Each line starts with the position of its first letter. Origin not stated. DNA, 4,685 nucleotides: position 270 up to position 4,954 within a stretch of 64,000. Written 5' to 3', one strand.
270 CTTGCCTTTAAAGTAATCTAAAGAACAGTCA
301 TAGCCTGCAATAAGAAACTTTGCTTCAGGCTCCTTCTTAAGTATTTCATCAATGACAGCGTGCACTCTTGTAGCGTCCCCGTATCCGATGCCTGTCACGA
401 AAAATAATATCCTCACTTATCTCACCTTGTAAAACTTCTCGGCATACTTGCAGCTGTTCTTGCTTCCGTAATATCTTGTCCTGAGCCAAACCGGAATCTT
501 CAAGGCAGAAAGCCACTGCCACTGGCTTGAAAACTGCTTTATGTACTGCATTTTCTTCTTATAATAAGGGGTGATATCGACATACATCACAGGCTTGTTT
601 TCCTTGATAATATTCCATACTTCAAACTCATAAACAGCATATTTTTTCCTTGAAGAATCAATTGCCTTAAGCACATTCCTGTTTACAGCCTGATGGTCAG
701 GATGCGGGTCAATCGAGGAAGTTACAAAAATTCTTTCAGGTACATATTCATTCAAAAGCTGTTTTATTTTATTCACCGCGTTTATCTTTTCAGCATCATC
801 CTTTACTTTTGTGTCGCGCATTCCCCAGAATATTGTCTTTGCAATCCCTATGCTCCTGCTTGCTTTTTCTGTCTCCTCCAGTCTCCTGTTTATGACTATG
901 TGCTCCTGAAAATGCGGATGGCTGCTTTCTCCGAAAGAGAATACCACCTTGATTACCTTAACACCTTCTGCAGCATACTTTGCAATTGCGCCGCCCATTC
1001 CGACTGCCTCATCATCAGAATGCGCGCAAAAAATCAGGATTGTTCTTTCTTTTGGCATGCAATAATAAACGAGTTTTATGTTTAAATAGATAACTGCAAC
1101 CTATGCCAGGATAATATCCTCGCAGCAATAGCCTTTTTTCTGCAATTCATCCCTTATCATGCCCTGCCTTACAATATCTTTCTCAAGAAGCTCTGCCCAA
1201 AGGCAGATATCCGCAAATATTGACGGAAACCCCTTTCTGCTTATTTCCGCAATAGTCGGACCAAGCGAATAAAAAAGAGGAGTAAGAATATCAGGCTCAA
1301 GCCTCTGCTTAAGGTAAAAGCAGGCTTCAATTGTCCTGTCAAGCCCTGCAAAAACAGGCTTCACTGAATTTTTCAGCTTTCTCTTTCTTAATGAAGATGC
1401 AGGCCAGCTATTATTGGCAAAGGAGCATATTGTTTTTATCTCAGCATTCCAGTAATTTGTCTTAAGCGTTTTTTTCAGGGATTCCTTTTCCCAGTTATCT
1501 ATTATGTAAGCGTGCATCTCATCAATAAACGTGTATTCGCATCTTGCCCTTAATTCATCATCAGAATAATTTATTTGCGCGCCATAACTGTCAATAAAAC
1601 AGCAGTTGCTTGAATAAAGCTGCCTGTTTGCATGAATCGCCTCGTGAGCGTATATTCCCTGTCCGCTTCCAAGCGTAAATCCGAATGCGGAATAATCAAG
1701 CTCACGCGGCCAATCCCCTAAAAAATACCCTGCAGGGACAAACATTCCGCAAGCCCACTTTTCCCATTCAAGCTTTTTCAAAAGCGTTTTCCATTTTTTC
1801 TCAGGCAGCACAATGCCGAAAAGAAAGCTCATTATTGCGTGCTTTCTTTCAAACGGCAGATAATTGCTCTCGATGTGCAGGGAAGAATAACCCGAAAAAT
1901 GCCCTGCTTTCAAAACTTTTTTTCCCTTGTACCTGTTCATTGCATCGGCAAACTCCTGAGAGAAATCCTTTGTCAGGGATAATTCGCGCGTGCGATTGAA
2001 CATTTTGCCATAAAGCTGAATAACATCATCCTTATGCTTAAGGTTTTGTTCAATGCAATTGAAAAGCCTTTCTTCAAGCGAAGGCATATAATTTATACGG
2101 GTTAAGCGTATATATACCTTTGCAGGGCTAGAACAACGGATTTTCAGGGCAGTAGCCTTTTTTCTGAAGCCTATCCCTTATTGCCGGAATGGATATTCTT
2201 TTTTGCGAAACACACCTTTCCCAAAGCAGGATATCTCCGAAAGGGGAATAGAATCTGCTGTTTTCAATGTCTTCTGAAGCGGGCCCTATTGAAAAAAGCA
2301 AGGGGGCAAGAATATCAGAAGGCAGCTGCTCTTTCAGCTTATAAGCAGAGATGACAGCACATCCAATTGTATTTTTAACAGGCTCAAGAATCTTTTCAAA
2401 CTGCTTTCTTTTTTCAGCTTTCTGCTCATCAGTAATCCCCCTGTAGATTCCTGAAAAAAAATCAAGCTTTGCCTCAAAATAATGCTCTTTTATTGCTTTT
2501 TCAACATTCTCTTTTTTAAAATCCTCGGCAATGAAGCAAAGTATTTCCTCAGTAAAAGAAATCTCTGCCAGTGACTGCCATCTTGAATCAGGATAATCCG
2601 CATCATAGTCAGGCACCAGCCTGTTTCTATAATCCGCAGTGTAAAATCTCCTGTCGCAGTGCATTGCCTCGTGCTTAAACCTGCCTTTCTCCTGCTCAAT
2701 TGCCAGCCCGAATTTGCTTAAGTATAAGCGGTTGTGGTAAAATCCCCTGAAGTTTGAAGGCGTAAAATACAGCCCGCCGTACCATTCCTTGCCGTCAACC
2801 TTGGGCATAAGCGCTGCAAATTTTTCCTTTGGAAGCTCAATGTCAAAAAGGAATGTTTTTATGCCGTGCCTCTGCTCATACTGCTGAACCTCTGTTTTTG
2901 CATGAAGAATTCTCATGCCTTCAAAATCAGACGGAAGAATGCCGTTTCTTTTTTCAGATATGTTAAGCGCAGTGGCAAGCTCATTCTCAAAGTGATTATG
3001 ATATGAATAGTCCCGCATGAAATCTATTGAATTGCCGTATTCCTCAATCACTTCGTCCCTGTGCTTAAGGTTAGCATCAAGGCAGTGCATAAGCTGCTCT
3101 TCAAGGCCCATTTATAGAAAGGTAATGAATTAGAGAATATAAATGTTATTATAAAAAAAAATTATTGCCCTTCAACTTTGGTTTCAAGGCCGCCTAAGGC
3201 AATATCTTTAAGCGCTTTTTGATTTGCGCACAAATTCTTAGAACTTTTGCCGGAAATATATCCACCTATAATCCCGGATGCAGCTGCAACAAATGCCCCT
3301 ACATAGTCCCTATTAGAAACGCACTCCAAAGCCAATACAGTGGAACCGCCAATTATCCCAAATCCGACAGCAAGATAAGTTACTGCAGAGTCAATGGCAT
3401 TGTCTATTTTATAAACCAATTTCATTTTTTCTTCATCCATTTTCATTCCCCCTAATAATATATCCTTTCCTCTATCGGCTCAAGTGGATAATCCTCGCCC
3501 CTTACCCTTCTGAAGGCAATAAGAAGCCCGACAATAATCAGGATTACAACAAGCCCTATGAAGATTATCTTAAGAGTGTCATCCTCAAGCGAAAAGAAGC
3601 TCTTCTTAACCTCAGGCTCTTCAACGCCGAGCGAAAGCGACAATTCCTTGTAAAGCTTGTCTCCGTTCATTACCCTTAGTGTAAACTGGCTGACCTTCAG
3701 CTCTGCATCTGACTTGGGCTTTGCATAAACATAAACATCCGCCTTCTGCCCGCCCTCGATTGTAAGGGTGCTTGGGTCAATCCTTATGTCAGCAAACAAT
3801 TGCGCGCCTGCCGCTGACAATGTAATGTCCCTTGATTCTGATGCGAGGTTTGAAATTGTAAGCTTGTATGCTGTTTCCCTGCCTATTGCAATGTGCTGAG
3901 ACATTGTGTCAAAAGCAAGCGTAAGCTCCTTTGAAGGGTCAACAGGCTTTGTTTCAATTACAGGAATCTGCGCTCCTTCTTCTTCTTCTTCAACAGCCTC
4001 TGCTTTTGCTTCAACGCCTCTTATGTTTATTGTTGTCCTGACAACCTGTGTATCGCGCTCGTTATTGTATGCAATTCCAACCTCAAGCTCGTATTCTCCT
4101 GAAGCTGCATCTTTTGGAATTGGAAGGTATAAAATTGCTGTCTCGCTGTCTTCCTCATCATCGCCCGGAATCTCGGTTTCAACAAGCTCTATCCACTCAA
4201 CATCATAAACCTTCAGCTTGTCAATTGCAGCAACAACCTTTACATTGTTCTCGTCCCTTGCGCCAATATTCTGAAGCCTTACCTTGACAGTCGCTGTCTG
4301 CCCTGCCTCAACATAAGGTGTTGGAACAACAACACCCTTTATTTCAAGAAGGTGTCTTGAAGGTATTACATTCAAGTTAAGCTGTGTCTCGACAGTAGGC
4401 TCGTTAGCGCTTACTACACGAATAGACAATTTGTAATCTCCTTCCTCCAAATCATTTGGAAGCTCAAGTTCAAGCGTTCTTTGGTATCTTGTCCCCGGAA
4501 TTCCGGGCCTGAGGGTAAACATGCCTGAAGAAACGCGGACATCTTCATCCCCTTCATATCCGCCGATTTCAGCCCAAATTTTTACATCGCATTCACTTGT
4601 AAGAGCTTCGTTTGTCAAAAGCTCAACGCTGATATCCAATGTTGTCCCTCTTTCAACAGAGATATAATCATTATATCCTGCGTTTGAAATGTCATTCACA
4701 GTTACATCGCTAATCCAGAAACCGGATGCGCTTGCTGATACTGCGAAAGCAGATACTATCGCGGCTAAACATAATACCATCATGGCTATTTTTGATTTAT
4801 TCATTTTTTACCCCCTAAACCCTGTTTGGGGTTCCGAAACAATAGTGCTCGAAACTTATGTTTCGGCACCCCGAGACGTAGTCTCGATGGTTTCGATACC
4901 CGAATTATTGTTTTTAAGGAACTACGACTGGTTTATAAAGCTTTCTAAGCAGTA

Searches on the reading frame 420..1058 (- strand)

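Call 58: search_protein_families(library=pfam, proteins=[window:420-1058:-], max_evalue=0.001)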
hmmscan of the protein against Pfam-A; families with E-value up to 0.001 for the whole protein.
window:420-1058:- (213 aa): 1 family
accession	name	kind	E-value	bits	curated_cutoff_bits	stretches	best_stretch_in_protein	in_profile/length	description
PF02585.22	PIG-L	-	1.7e-23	84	28.2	1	8-132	1-128/129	GlcNAc-PI de-N-acetylase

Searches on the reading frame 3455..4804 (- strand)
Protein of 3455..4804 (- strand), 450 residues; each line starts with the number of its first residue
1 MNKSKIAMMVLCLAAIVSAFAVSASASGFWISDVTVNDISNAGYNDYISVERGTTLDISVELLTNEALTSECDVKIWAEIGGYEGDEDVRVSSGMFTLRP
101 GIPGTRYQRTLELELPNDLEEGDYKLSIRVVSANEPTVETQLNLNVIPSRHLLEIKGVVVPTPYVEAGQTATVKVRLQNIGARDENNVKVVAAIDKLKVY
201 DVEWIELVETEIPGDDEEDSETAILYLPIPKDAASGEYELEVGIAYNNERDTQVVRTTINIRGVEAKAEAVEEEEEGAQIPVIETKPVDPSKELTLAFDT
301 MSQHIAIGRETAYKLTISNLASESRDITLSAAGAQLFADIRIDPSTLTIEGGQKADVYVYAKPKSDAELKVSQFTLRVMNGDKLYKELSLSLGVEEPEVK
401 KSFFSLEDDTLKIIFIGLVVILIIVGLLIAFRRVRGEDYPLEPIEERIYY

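Call 58: search_protein_families(library=pfam, proteins=[window:3455-4804:-], max_evalue=0.001)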
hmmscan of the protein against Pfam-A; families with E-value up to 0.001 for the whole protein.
window:3455-4804:- (450 aa): 3 families
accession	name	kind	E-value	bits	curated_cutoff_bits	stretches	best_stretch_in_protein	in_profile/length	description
PF15418.12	DUF4625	-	8.2e-06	26.6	27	0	44-143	25-127/131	Domain of unknown function (DUF4625)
PF11614.14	FixG_C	-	9e-05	23.1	25.6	0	312-379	34-102/119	IG-like fold at C-terminal of FixG, putative oxidoreductase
PF14734.12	DUF4469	-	0.00067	20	22.6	0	223-256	64-98/101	Domain of unknown function (DUF4469) with IG-like fold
